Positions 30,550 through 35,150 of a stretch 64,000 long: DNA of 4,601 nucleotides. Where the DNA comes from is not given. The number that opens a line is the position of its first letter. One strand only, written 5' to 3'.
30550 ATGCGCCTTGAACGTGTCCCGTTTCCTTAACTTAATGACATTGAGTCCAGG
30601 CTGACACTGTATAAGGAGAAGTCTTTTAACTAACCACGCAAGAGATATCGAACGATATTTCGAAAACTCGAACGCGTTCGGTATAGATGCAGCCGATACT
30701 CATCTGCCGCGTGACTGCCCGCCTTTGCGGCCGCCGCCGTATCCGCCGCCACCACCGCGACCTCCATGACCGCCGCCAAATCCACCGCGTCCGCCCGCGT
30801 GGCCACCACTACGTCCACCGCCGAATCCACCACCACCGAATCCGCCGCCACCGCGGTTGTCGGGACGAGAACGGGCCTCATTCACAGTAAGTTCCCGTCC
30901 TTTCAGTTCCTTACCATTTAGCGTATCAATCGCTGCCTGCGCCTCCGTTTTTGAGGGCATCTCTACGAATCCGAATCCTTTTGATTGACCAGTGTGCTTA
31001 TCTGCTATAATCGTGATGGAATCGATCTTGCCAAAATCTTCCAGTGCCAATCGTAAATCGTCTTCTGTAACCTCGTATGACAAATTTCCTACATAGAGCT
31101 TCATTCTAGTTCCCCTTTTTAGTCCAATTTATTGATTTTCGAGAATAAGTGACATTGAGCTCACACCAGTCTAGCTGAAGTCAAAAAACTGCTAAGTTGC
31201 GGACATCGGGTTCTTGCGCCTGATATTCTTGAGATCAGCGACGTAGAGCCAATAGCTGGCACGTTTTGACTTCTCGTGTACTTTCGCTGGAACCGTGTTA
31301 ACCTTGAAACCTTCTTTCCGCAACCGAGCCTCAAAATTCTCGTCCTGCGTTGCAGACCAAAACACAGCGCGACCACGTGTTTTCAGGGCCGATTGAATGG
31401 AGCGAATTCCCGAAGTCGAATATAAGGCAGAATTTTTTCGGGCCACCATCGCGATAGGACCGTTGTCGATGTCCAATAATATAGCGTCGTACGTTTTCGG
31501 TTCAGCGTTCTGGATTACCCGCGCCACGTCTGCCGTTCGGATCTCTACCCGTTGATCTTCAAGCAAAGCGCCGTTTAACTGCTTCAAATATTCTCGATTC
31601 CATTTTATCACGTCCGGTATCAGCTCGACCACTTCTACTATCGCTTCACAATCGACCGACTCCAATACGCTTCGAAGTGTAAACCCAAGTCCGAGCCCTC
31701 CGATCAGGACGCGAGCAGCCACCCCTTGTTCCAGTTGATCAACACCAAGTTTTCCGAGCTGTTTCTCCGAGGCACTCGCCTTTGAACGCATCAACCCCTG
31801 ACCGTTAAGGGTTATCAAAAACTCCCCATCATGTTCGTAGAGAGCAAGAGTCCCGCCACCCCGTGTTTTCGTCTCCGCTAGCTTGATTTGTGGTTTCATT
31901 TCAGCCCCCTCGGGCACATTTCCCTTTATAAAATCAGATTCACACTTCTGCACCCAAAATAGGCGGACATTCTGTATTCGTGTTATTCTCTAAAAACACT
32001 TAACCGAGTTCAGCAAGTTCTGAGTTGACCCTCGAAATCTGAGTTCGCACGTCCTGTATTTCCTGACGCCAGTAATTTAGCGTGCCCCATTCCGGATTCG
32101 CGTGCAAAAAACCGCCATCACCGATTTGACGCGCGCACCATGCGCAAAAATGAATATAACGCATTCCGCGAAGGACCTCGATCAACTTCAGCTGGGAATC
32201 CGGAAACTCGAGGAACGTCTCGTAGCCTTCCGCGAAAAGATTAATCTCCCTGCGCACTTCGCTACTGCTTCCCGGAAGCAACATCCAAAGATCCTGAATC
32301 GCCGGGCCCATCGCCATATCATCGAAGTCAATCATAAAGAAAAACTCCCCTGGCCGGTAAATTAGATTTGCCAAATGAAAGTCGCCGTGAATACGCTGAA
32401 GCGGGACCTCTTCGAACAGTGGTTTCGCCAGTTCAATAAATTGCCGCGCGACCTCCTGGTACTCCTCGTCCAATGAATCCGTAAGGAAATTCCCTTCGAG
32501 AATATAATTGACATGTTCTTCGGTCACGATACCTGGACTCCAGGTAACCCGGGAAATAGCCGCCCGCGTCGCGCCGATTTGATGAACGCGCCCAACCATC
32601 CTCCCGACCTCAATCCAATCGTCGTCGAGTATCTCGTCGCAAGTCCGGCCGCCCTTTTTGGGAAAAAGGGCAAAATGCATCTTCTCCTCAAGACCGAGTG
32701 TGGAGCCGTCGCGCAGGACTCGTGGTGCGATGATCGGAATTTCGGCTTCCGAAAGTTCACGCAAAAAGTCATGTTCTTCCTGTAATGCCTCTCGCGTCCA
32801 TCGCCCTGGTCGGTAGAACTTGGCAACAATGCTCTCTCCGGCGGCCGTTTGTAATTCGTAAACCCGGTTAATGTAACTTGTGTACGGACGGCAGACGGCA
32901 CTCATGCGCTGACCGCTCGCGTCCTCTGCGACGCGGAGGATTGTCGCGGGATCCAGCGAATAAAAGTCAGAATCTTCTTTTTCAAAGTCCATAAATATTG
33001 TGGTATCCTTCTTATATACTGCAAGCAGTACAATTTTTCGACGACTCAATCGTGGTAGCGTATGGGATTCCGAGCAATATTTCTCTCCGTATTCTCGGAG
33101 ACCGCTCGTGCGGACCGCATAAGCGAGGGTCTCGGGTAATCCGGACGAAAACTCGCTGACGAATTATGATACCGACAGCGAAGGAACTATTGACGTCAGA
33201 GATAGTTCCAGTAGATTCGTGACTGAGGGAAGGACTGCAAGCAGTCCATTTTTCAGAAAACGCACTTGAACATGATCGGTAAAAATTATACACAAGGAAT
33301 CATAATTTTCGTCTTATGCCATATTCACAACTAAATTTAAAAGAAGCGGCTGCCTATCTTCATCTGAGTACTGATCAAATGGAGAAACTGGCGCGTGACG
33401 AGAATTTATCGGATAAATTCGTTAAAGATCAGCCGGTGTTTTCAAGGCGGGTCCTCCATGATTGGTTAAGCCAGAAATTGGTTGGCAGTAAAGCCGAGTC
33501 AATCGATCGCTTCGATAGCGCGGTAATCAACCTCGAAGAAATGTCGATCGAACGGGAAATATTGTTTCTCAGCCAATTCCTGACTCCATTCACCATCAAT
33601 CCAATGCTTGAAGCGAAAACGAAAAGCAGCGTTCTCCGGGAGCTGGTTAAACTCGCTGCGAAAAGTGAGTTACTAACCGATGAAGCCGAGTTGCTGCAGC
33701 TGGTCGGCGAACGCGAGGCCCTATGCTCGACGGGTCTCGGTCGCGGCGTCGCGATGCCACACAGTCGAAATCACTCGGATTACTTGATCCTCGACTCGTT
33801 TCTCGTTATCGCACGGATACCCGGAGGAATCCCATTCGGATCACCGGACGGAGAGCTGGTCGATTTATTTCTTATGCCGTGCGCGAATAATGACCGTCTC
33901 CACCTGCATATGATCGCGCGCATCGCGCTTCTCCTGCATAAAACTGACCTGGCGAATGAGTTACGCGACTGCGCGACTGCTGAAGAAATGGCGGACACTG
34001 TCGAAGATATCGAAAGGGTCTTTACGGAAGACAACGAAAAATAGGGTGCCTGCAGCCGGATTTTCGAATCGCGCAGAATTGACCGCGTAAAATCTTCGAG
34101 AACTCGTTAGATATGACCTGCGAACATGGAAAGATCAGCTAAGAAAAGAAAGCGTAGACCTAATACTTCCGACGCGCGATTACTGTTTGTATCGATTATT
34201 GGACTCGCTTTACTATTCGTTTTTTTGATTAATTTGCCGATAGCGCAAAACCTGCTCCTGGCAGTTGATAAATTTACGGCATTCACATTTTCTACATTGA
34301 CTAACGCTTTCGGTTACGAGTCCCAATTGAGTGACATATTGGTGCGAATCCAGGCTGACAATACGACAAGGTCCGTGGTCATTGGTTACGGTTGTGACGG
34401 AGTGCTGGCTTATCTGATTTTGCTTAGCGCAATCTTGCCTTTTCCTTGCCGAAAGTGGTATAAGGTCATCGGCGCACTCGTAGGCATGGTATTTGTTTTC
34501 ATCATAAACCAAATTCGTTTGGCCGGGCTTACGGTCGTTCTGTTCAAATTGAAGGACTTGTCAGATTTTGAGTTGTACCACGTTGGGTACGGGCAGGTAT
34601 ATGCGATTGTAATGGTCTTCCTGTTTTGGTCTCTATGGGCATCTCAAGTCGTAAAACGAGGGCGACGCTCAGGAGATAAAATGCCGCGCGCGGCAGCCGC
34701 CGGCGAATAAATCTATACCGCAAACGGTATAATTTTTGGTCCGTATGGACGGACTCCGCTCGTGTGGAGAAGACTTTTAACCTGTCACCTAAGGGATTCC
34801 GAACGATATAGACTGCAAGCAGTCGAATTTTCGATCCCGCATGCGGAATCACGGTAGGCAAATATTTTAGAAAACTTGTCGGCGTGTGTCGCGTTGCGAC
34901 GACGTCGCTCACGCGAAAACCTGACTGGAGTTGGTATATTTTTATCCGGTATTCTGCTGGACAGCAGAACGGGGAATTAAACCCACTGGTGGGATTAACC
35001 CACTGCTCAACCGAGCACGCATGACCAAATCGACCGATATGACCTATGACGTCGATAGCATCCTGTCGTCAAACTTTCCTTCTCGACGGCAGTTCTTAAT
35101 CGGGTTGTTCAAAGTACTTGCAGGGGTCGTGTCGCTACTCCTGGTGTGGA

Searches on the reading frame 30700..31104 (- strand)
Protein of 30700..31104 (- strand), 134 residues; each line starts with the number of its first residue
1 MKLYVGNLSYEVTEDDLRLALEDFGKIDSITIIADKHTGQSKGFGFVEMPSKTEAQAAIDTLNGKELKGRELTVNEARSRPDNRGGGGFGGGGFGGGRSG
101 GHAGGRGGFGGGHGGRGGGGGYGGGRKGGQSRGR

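Call 35: search_protein_families(library=pfam, proteins=[window:30700-31104:-], max_evalue=0.01)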
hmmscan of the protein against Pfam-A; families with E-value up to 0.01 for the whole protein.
window:30700-31104:- (134 aa): 2 families
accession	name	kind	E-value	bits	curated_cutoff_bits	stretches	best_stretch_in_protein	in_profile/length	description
PF00076.28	RRM_1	-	8.5e-25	86.9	20.7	1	3-72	1-69/70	RNA recognition motif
PF13893.12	RRM_5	-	0.0085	16.2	27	0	12-75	39-97/125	RNA recognition motif. (a.k.a. RRM, RBD, or RNP domain)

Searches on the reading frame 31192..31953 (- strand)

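Call 35: search_protein_families(library=pfam, proteins=[window:31192-31953:-], max_evalue=0.01)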
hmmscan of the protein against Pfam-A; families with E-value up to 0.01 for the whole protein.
window:31192-31953:- (253 aa): 4 families
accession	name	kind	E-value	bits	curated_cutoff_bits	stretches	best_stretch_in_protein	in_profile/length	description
PF01564.23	Spermine_synth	-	2.2e-08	34.3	22.9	1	81-195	21-127/186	Spermine/spermidine synthase domain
PF11899.13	DUF3419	-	0.00013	21.7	28.2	1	122-230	257-363/385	Protein of unknown function (DUF3419)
PF10832.13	YhfG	-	0.0049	17.1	22.6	0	199-231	12-44/54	YhfG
PF05430.17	Methyltransf_30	-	0.0073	16.6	22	0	132-222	29-110/124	S-adenosyl-L-methionine-dependent methyltransferase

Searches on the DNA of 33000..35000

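Call 70: search_rna_families(source=window, start=33000, end=35000, threshold=evalue, max_evalue=1)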
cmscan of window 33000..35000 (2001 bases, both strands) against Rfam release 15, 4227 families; matches with E-value up to 1: 0.
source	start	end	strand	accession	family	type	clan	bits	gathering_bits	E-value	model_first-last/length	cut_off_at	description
